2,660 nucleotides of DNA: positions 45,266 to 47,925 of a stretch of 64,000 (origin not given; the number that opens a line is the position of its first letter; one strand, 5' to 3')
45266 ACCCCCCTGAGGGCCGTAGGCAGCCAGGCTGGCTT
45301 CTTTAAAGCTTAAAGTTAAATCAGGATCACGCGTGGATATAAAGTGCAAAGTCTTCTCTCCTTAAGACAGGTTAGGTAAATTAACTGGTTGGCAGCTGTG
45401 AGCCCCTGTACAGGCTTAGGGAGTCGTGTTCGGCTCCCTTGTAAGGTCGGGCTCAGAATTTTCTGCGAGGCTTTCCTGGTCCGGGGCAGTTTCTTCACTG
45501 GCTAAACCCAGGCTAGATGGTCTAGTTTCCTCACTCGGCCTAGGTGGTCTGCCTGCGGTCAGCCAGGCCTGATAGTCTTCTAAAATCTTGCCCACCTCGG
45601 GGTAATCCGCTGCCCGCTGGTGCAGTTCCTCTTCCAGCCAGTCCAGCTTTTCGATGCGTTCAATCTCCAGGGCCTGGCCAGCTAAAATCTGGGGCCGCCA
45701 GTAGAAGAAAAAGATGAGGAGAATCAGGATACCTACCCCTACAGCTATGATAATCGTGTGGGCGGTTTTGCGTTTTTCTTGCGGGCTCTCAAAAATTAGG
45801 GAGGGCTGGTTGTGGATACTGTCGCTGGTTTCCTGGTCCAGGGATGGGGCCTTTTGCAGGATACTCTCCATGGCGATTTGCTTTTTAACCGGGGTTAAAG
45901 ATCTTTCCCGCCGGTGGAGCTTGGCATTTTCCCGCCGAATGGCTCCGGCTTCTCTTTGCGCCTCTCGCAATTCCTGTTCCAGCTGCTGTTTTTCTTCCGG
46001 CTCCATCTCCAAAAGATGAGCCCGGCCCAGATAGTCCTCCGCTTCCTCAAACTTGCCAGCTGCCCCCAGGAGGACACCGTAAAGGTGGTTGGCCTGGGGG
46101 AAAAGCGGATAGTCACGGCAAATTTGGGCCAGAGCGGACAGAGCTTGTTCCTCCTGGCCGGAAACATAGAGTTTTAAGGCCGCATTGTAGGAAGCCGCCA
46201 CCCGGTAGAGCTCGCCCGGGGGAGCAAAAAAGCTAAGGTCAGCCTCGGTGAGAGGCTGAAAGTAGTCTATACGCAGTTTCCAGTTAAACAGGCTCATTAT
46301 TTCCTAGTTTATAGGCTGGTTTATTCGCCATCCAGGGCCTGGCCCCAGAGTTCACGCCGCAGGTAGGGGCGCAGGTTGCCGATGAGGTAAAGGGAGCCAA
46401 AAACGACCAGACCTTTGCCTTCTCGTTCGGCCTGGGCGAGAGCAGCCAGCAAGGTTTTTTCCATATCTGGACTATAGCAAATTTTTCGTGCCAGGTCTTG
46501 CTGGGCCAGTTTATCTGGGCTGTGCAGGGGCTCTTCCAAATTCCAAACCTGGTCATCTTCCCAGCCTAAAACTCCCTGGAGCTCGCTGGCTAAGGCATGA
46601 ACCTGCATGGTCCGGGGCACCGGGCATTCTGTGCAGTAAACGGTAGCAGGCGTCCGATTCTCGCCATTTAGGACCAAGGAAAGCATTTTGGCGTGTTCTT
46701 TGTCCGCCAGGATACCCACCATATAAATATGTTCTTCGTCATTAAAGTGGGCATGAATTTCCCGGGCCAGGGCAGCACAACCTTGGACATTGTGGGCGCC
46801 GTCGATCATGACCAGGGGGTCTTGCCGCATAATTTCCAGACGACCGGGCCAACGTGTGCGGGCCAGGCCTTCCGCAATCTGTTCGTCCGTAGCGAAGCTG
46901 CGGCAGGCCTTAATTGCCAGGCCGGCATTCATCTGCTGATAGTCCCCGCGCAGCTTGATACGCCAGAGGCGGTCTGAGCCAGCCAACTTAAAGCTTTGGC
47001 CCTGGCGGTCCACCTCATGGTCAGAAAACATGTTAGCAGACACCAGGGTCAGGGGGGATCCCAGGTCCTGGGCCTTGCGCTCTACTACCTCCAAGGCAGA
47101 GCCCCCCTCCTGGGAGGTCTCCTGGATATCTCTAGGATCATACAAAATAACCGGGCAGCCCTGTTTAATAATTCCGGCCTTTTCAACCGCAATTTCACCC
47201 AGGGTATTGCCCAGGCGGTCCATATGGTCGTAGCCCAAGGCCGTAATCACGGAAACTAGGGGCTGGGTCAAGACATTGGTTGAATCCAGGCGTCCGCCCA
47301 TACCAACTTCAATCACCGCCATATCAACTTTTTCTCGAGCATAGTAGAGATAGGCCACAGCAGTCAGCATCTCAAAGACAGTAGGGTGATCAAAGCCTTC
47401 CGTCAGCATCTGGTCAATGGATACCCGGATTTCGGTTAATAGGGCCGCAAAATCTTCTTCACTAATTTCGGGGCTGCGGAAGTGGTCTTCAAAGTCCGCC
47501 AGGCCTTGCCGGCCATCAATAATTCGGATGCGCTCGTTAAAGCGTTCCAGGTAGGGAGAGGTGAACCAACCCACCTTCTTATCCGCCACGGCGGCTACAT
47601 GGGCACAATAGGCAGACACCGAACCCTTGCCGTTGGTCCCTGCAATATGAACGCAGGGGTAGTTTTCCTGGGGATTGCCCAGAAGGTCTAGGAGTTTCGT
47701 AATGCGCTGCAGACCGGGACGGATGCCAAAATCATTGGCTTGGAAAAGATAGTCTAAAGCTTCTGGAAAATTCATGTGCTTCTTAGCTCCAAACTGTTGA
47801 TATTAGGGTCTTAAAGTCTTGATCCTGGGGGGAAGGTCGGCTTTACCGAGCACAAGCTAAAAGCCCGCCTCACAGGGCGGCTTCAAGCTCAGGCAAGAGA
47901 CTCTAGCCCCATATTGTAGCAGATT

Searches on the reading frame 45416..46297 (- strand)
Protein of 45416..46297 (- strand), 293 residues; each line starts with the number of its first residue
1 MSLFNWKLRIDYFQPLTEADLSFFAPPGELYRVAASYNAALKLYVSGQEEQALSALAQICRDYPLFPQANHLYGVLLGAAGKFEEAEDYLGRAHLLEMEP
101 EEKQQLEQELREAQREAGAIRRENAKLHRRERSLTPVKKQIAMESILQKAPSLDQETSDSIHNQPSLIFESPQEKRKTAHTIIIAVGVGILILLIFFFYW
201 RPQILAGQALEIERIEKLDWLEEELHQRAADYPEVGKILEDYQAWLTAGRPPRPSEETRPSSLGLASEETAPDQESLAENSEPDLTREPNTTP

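Call 3: search_protein_families(library=pfam, proteins=[window:45416-46297:-], max_evalue=1)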
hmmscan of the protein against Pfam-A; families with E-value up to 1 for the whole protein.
window:45416-46297:- (293 aa): 10 families
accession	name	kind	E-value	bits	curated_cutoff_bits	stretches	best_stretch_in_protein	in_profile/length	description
PF10661.14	EssA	-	0.0034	17.7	24.1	1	98-202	42-144/147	WXG100 protein secretion system (Wss), protein EssA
PF13174.12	TPR_6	-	0.017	16.2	26.3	1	30-64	3-31/33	Tetratricopeptide repeat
PF07719.23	TPR_2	-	0.025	15.1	27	1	68-96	2-30/34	Tetratricopeptide repeat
PF14559.12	TPR_19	-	0.027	15.2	25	1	46-93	4-51/68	Tetratricopeptide repeat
PF12958.12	DUF3847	-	0.03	14.8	40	1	101-173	7-76/81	Protein of unknown function (DUF3847)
PF13432.12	TPR_16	-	0.042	14.7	32.7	1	37-93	1-56/65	Tetratricopeptide repeat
PF16192.10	PMT_4TMC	-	0.055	13.4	32.4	1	174-222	152-200/202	C-terminal four TMM region of protein-O-mannosyltransferase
PF13428.12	TPR_14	-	0.11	13.7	23.5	0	43-74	11-42/44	Tetratricopeptide repeat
PF24296.1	SrfA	-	0.12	12.8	27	1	86-120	31-63/73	SrfA protein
PF05795.16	Plasmodium_Vir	-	0.19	11.6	28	1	101-198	232-318/377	Plasmodium vivax Vir protein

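Call 4: search_protein_families(library=ncbifam, proteins=[window:45416-46297:-], max_evalue=1)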
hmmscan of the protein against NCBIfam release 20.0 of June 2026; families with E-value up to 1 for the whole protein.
window:45416-46297:- (293 aa): 4 families
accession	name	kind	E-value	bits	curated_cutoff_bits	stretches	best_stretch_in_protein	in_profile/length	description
NF052375.1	antisigma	equivalog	0.00015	21.9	100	1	98-203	10-108/217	anti-sigma factor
TIGR04510.1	mod_pep_cyc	subfamily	0.045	12.2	400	1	33-127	501-594/814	putative peptide modification system cyclase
TIGR03503.1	TIGR03503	hypoth_equivalog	0.057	12.4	305.6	1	153-201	320-370/374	TIGR03503 family protein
NF038389.1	ArsS_fam_HK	equivalog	0.087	12.3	250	1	101-241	56-191/403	ArsS family sensor histidine kinase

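Call 41: find_related_loci(query=A3, collection=metagenome_contigs, flank=5000)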
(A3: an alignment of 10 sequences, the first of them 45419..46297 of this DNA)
Query A3 (293 aa) in metagenome_contigs; peptide patterns used: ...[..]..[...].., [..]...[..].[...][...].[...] (x = any residue, [..] = any of these).
109 stretches matched a pattern; 2 encode a relative of the query (tblastn E <= 1e-3); 2 distinct loci.
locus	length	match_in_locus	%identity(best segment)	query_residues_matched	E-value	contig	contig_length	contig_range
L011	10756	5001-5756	42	3-246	3e-42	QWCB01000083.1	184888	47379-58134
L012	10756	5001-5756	41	3-246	4e-40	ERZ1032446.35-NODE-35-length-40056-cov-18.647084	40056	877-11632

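Call 44: find_homologous_proteins(query=A3, max_evalue=0.001)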
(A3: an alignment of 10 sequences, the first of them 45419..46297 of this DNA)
Query A3 (10 sequences) (293 aa, profile of the alignment): 14 proteins with E <= 0.001 among 8000 candidates.
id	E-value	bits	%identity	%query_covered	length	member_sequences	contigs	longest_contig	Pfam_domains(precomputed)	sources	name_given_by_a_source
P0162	1.0e-128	446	87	100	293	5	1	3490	-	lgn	-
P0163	4.7e-124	431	53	95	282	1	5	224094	-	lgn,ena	-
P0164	2.4e-122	425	84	88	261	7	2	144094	-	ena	-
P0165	3.4e-120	418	50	89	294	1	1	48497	-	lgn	-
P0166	2.1e-119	416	74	97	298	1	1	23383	-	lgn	-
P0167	3.6e-118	412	49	96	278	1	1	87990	-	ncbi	-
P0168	4.3e-109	382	39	91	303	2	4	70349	-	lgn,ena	-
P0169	1.2e-107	377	52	87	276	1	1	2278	-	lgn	-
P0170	5.0e-101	356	42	83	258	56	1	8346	-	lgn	-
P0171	1.1e-99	351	50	85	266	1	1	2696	-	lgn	-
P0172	5.9e-98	346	45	87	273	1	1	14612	-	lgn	-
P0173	3.4e-97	343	47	91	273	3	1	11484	-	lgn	-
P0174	4.0e-91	323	46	90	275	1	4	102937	-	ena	-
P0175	6.6e-49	185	100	52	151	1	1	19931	-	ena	-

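Call 64: predict_structure(alignment_id=A4)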
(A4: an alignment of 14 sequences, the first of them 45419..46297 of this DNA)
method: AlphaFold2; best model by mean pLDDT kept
length: 293 residues; sequences in the alignment: 14
mean_pLDDT: 74.4   pTM: 0.46
mean pLDDT of the five models: 74.4, 73.3, 73.2, 72.9, 65.8
residues with pLDDT >= 90: 92; 70-90: 115; 50-70: 24; < 50: 62
segments of 3 or more residues with pLDDT < 50: 154-170, 250-293
pLDDT, mean of each block of 10 residues (from residue 1): 68 79 68 91 92 94 91 93 94 86 90 94 93 87 71 44 39 70 91 89 76 81 79 78 71 43 33 38 43 41
secondary structure, 60 per line:
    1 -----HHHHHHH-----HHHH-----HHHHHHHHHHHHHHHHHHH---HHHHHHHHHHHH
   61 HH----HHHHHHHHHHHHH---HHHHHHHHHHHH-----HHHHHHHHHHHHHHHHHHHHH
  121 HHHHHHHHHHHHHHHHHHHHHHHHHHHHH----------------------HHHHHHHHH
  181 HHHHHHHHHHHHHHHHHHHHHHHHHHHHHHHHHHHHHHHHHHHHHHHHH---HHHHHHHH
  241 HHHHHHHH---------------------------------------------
elements in order: H6-12 H18-21 H27-45 H49-62 H67-79 H83-94 H100-149 H172-229 H233-248
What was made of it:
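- On TPR-repeat protein (upstream partner): The AF2 model has four antiparallel helices at 27-94 with pLDDT above 90 (call 64).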

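Call 69: fold_search(model_id=the predicted structure, library=pdb)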
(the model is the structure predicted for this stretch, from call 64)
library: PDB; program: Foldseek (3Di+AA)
matches with E <= 10: 1100; with E <= 0.001: 0
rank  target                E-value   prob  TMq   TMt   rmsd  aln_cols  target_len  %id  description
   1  1na3_A                7.3e-03  1.00  0.26  0.80   2.3        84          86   21  Design of Stable alpha-Helical Arrays from an Idealized TPR Motif (released 2003-06-03)
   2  5l0y_G                1.4e-02  1.00  0.26  0.48   8.7       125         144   16  Crystal Structure of a Sec72-ssa1 c-terminal peptide fusion protein (released 2017-03-22)
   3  5fzq_A                1.6e-02  1.00  0.20  0.50  10.8       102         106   19  Designed TPR Protein M4N (released 2016-10-12)
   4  7zub_C                1.7e-02  1.00  0.24  0.23  10.4       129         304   18  Cryo-EM structure of the indirubin-bound Hsp90-XAP2-AHR complex (released 2022-11-23)
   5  5hrz                  2.0e-02  1.00  0.26  0.59   2.3        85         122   22  Computationally Designed Trimer 1na0C3_3 (released 2017-04-12)
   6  6gxz_C                2.2e-02  1.00  0.25  0.45  20.4       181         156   16  Crystal structure of the human RPAP3(TPR2)-PIH1D1(CS) complex (released 2018-08-08)
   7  6w5q_A                2.5e-02  1.00  0.27  0.67   6.6       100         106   24  Structure of the globular C-terminal domain of P. aeruginosa LpoP (released 2020-05-06)
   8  6v8e_B                2.5e-02  1.00  0.25  0.58   8.9       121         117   19  Computationally designed C3-symmetric homotrimer from TPR repeat protein (released 2020-08-12)
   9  5fzq_B                2.5e-02  1.00  0.21  0.53  10.7       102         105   19  Designed TPR Protein M4N (released 2016-10-12)
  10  5fzr_A                2.7e-02  1.00  0.20  0.48  11.7       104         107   18  Designed TPR Protein M4N delta C (CF I) (released 2016-10-12)
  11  2wqh                  2.8e-02  1.00  0.26  0.67   2.6        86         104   22  Crystal structure of CTPR3Y3 (released 2010-04-07)
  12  6v8e_D                2.8e-02  1.00  0.25  0.59   8.7       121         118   18  Computationally designed C3-symmetric homotrimer from TPR repeat protein (released 2020-08-12)
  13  6w5q_C                3.0e-02  1.00  0.26  0.67   5.9        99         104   23  Structure of the globular C-terminal domain of P. aeruginosa LpoP (released 2020-05-06)
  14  7l7i_C                3.1e-02  1.00  0.26  0.20   7.8       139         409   14  Cryo-EM structure of Hsp90:FKBP51:p23 closed-state complex (released 2021-08-25)
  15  8ye5_B                3.3e-02  1.00  0.26  0.59   7.4       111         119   14  Structural and functional research of Reductive Dehalogenases TmrC using a cell-free expression system for heterologou (released 2024-03-06)
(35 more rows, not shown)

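Call 74: search_protein_families(library=padloc, proteins=[window:45416-46297:-], max_evalue=0.01)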
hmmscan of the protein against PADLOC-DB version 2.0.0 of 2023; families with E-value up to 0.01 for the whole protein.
window:45416-46297:- (293 aa): 0 families

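Call 75: search_protein_families(library=phrogs, proteins=[window:45416-46297:-], max_evalue=0.01)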
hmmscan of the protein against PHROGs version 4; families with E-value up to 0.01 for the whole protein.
window:45416-46297:- (293 aa): 0 families

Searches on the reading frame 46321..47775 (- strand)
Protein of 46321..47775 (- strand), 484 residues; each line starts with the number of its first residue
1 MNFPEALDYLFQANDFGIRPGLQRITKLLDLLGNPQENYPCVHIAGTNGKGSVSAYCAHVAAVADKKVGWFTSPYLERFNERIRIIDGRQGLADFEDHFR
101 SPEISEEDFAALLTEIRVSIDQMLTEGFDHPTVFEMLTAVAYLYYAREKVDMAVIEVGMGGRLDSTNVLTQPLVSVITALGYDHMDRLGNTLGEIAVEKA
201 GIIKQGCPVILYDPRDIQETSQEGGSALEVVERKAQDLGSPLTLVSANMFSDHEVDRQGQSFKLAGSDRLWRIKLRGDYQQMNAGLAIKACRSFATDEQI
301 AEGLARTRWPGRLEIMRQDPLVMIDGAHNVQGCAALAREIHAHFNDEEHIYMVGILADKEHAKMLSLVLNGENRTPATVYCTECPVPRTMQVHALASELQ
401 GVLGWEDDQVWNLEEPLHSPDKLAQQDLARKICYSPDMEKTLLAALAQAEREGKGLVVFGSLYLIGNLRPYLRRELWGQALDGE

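Call 3: search_protein_families(library=pfam, proteins=[window:46321-47775:-], max_evalue=1)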
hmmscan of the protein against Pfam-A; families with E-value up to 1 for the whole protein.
window:46321-47775:- (484 aa): 4 families
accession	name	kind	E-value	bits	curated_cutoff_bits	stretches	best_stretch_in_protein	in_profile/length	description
PF08245.18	Mur_ligase_M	-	3.9e-11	43.7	24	1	134-290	40-199/200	Mur ligase middle domain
PF02875.26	Mur_ligase_C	-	3.3e-09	38.1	28.4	1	311-461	1-126/127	Mur ligase, glutamate ligase domain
PF02467.21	Whib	-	0.14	13.1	23.6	0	372-402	22-53/65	Transcription factor WhiB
PF25703.1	AcrF31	-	0.26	11.8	27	0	103-120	26-43/52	Anti-CRISPR protein F31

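Call 4: search_protein_families(library=ncbifam, proteins=[window:46321-47775:-], max_evalue=1)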
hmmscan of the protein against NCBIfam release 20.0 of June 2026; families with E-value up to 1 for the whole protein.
window:46321-47775:- (484 aa): 23 families
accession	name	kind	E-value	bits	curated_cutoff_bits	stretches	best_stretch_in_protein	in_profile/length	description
TIGR01499.1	folC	subfamily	2.1e-97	327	162.65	1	22-471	1-399/400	bifunctional protein FolC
NF047860.1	Tet-DihydfolSynFolCMyb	equivalog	1.5e-66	225.2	700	1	18-410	42-418/468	bifunctional tetrahydrofolate synthase/dihydrofolate synthase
NF008101.0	PRK10846.1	equivalog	4e-40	137.9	360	1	8-406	18-379/422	bifunctional tetrahydrofolate synthase/dihydrofolate synthase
TIGR01085.1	murE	subfamily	4.4e-13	49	257.3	2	111-354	115-365/472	UDP-N-acetylmuramyl-tripeptide synthetase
NF008896.0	PRK11929.1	equivalog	9.4e-12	43.6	1023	3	256-329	284-365/965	bifunctional UDP-N-acetylmuramoyl-L-alanyl-D-glutamate--2,6-diaminopimelate ligase MurE/UDP-N-acetylmuramoyl-tripeptide--D-alanyl-D-alanine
NF001124.0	PRK00139.1-2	equivalog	2.2e-11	43.2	476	2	146-361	173-391/500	UDP-N-acetylmuramoyl-L-alanyl-D-glutamate--2,6-diaminopimelate ligase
NF010628.0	PRK14022.1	equivalog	3.7e-11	42.4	536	1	262-364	283-384/483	UDP-N-acetylmuramoyl-L-alanyl-D-glutamate--L-lysine ligase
TIGR01143.1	murF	subfamily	2.7e-10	39.8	288.6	1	143-345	119-322/418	UDP-N-acetylmuramoyl-tripeptide--D-alanyl-D-alanine ligase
TIGR02068.2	cya_phycin_syn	equivalog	1.3e-09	36.6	850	2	283-366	687-776/862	cyanophycin synthetase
NF001126.0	PRK00139.1-4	equivalog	3.4e-09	35.8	373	2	147-362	169-383/486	UDP-N-acetylmuramoyl-L-alanyl-D-glutamate--2,6-diaminopimelate ligase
NF001130.0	PRK00139.2-4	equivalog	1.1e-08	34.3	715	1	247-362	296-411/516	UDP-N-acetylmuramoyl-L-alanyl-D-glutamate--2,6-diaminopimelate ligase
NF053645.1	pMurC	equivalog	1.9e-08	33.4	560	2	252-347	290-392/492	pseudomurein biosynthesis peptide ligase pMurC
NF001127.0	PRK00139.2-1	equivalog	1.7e-06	27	997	1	272-360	318-409/520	UDP-N-acetylmuramoyl-L-alanyl-D-glutamate--2,6-diaminopimelate ligase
TIGR01082.1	murC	equivalog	1.2e-05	24.6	335.1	1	169-350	165-348/449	UDP-N-acetylmuramate--L-alanine ligase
NF001129.0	PRK00139.2-3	equivalog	1.7e-05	23.5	762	1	271-400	312-447/517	UDP-N-acetylmuramoyl-L-alanyl-D-glutamate--2,6-diaminopimelate ligase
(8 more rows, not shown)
